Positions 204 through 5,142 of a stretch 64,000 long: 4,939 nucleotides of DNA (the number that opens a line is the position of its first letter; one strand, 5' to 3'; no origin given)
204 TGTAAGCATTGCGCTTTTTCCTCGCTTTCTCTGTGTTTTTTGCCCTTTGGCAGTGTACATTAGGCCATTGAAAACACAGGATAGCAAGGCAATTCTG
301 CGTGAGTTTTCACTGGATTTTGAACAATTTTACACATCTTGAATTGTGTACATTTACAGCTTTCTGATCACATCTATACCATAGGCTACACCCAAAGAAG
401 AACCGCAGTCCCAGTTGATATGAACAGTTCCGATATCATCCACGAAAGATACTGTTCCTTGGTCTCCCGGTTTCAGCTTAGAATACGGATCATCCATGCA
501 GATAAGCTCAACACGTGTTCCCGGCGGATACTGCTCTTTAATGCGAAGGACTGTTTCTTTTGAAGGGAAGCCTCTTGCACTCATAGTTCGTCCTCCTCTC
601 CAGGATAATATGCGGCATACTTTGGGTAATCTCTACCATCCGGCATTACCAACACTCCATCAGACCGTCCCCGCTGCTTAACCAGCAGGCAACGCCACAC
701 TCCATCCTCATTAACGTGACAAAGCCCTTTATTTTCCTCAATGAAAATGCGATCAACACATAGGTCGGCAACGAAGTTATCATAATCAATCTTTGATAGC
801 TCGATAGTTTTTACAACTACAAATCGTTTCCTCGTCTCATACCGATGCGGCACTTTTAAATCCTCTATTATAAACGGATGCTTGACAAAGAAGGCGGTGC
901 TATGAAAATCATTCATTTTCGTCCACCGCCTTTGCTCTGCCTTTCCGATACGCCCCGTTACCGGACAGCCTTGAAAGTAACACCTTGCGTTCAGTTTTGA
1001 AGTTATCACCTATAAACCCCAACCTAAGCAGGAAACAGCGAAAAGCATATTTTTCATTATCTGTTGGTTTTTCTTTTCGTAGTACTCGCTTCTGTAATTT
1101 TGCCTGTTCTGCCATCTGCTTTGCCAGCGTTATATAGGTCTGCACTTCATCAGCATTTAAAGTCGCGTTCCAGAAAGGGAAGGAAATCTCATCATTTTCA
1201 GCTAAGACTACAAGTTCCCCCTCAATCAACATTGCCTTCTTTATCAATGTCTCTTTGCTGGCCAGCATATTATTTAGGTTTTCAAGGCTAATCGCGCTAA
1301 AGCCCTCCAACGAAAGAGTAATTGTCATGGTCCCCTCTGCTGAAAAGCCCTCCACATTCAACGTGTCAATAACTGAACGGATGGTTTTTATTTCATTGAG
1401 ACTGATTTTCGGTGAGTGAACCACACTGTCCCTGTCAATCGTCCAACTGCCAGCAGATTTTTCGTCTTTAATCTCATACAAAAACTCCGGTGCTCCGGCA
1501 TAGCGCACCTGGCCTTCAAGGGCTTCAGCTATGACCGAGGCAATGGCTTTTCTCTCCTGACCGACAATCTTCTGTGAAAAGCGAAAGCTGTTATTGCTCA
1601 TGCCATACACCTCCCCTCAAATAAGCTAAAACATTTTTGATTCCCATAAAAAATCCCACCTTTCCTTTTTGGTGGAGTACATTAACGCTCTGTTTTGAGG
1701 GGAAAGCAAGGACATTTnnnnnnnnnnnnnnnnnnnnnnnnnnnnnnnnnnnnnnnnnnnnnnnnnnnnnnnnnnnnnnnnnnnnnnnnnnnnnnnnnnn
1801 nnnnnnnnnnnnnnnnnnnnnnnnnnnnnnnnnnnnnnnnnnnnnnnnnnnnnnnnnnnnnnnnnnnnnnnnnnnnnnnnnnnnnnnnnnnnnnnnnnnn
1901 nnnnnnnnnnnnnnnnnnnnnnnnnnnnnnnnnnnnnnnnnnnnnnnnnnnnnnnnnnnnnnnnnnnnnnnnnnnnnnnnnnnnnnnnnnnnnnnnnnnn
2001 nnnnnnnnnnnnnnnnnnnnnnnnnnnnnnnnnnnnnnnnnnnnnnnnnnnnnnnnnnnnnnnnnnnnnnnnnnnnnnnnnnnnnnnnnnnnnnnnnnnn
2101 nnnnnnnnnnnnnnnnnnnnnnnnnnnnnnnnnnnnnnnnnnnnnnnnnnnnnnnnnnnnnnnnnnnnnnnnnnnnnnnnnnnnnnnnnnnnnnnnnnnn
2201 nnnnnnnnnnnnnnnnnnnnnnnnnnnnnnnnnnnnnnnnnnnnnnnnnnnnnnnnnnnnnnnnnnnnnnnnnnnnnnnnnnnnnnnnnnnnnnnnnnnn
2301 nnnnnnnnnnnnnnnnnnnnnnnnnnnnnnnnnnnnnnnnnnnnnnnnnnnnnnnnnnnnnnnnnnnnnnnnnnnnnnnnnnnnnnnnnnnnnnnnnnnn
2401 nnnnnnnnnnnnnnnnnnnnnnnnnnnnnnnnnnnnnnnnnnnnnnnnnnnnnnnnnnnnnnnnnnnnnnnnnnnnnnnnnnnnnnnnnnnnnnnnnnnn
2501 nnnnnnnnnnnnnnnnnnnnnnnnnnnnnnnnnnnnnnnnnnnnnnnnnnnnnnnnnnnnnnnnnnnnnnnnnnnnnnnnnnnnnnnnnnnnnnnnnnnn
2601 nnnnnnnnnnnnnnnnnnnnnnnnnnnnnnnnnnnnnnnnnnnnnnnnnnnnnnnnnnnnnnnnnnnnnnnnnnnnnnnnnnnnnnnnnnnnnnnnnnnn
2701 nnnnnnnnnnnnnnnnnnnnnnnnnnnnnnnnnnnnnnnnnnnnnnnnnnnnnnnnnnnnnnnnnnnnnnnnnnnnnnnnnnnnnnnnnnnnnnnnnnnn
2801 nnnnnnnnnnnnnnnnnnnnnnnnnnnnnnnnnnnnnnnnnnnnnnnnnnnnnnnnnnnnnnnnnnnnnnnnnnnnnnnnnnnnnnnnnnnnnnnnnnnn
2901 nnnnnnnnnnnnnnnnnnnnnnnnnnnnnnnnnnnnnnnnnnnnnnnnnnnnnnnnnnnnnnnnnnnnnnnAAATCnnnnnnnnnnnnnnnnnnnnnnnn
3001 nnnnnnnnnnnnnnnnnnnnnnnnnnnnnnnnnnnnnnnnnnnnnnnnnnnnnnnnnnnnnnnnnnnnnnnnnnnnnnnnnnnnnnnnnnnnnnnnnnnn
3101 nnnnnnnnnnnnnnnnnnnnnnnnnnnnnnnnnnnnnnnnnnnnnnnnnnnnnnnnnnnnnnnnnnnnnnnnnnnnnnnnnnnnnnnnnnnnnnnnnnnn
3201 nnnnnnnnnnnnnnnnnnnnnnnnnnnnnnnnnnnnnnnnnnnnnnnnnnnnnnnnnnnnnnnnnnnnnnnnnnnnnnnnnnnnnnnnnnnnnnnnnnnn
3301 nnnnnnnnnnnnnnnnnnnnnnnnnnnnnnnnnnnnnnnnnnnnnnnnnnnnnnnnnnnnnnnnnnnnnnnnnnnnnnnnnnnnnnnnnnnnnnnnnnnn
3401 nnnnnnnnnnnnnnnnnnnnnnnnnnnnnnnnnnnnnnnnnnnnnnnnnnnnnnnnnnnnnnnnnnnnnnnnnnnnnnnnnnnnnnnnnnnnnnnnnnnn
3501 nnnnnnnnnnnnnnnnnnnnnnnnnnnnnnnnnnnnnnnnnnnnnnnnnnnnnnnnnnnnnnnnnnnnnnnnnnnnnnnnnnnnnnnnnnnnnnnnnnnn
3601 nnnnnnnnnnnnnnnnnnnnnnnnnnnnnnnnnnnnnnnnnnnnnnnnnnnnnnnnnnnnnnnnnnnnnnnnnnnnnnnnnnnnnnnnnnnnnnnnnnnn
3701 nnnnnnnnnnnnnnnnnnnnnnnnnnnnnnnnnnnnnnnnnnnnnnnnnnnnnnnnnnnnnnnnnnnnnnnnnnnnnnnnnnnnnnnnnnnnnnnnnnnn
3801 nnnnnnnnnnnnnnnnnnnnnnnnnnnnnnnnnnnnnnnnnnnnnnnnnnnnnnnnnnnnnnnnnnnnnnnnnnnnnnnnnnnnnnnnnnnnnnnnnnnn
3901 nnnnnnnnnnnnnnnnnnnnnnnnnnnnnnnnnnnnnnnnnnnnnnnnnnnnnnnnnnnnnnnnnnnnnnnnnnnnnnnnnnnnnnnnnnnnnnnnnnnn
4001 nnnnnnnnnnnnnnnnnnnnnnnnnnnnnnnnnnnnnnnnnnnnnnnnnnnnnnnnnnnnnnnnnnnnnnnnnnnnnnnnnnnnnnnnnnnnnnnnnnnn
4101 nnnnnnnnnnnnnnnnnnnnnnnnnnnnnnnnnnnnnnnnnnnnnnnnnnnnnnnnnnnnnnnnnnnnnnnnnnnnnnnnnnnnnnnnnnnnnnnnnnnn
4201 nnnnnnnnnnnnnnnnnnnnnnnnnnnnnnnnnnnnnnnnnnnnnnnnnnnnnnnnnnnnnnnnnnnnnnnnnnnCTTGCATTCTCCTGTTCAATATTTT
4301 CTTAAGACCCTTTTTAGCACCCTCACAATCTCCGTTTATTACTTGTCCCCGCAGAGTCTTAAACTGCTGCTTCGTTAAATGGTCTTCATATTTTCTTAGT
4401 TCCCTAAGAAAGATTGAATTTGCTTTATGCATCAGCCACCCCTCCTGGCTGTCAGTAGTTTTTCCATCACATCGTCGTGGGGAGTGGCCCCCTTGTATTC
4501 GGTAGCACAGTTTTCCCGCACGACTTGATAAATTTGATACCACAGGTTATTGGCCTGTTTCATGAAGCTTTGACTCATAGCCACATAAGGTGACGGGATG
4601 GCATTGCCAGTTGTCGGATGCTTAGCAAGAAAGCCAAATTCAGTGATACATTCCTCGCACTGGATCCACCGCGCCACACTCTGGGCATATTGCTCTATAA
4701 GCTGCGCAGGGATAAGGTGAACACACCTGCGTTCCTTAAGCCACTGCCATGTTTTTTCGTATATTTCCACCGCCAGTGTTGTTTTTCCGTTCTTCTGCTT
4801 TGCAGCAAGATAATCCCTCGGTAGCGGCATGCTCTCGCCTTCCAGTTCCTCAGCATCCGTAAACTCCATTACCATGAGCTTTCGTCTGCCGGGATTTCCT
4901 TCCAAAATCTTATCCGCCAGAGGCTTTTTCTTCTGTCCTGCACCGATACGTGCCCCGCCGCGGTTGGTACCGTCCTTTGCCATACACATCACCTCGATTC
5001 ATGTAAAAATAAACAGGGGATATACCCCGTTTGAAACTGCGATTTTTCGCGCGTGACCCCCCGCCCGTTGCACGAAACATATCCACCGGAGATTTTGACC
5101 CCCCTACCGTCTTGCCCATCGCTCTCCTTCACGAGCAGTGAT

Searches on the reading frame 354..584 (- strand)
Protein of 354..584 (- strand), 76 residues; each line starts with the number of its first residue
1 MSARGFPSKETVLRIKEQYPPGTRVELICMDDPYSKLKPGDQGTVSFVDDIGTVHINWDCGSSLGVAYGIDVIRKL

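Call 38: search_protein_families(library=pfam, proteins=[window:354-584:-], max_evalue=0.001)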
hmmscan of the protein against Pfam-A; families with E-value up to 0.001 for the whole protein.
window:354-584:- (76 aa): 1 family
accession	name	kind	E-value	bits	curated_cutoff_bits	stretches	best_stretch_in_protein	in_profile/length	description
PF14192.12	DUF4314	-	2.2e-32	111.2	27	1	9-76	2-69/69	Domain of unknown function (DUF4314)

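Call 87: search_protein_families(library=phrogs, proteins=[window:354-584:-], max_evalue=0.00001)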
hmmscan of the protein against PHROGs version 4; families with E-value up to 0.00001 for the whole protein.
window:354-584:- (76 aa): 2 families
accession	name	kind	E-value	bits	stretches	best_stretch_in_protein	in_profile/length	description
phrog_3782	-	unknown function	5.7e-26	90.9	1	6-76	3-72/74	-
phrog_2431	-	unknown function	7.9e-24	85.1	1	8-76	2-69/149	-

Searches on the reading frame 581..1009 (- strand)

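Call 38: search_protein_families(library=pfam, proteins=[window:581-1009:-], max_evalue=0.001)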
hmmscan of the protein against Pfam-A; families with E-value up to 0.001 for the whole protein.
window:581-1009:- (142 aa): 1 family
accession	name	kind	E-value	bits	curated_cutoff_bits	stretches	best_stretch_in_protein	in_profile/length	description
PF19854.4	DUF6329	-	3.6e-07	30.2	26.8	1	104-139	2-37/39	Family of unknown function (DUF6329)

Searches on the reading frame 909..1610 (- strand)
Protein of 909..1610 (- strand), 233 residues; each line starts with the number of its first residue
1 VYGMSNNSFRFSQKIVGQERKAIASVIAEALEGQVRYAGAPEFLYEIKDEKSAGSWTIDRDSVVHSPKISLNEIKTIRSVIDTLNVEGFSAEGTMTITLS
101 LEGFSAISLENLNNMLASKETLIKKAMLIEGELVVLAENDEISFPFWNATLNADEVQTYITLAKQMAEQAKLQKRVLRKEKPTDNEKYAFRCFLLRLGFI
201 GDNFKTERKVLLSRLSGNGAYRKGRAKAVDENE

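Call 38: search_protein_families(library=pfam, proteins=[window:909-1610:-], max_evalue=0.001)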
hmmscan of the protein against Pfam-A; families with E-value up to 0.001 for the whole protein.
window:909-1610:- (233 aa): 1 family
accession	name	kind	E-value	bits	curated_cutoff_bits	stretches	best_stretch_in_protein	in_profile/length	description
PF12224.13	Amidoligase_2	-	0.00018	21.9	22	0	65-130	79-149/245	Putative amidoligase enzyme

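Call 87: search_protein_families(library=phrogs, proteins=[window:909-1610:-], max_evalue=0.00001)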
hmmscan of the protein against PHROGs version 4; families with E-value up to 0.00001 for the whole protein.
window:909-1610:- (233 aa): 1 family
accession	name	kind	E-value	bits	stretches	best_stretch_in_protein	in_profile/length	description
phrog_2443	-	other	7.6e-50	171.3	1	9-232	156-424/801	amidoligase enzyme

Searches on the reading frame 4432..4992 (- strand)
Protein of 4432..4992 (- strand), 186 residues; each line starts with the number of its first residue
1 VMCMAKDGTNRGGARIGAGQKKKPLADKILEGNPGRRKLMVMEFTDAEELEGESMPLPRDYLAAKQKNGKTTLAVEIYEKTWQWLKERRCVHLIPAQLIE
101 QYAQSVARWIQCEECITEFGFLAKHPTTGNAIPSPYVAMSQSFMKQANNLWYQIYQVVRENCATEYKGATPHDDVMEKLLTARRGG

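Call 5: search_protein_families(library=pfam, proteins=[window:4432-4992:-], max_evalue=0.01)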
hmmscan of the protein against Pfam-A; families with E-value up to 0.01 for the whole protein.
window:4432-4992:- (186 aa): 1 family
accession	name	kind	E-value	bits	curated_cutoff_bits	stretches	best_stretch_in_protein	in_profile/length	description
PF05119.17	Terminase_4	-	1.6e-08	35.3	24.7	1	76-150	3-77/98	Phage terminase, small subunit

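Call 8: search_protein_families(library=phrogs, proteins=[window:4432-4992:-], max_evalue=0.01)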
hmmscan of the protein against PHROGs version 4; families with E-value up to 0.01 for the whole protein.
window:4432-4992:- (186 aa): 1 family
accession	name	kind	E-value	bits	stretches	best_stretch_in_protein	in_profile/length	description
phrog_83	-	head and packaging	1.2e-36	127.4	1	2-185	26-204/246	terminase small subunit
